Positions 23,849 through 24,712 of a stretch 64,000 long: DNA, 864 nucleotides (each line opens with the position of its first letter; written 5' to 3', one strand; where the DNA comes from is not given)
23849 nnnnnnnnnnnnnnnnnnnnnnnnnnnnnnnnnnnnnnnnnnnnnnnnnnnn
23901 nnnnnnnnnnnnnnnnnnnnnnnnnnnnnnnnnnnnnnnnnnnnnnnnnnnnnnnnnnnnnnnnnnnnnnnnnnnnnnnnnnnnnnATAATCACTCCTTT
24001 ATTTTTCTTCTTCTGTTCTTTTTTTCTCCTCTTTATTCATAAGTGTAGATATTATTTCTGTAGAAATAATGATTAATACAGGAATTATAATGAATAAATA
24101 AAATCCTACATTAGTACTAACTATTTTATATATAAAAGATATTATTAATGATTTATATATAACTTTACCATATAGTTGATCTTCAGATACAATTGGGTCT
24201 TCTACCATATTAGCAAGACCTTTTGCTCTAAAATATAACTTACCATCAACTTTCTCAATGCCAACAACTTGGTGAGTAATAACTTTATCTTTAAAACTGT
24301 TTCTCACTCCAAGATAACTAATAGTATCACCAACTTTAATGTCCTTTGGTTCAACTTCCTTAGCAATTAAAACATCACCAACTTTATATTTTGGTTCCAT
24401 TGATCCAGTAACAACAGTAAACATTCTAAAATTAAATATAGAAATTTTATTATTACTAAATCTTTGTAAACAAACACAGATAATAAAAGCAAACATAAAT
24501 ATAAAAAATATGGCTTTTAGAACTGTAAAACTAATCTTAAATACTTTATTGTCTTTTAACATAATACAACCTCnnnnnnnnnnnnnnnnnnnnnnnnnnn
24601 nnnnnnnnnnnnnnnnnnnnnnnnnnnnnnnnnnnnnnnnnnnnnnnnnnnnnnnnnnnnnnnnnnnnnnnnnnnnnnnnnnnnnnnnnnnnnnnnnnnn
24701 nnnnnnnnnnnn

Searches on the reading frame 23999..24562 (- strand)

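Call 39: search_protein_families(library=pfam, proteins=[window:23999-24562:-], max_evalue=0.1)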
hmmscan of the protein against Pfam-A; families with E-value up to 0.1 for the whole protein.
window:23999-24562:- (187 aa): 1 family
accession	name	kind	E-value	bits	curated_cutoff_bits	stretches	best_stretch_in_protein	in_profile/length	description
PF10502.14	Peptidase_S26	-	0.0055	17.1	22.9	1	33-82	15-62/168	Signal peptidase, peptidase S26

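Call 79: search_protein_families(library=ncbifam, proteins=[window:23999-24562:-], max_evalue=0.001)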
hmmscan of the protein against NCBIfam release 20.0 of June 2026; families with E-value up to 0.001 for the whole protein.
window:23999-24562:- (187 aa): 3 families
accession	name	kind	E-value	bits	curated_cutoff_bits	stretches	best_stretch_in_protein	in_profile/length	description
TIGR02228.1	sigpep_I_arch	equivalog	2e-23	83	51.85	1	15-171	7-156/158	signal peptidase I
NF046067.1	SigPepSipWBacil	equivalog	3.9e-19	69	190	1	11-185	4-180/189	signal peptidase I SipW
TIGR02227.1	sigpep_I_bact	equivalog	0.00093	19.1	47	1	39-102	14-77/162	signal peptidase I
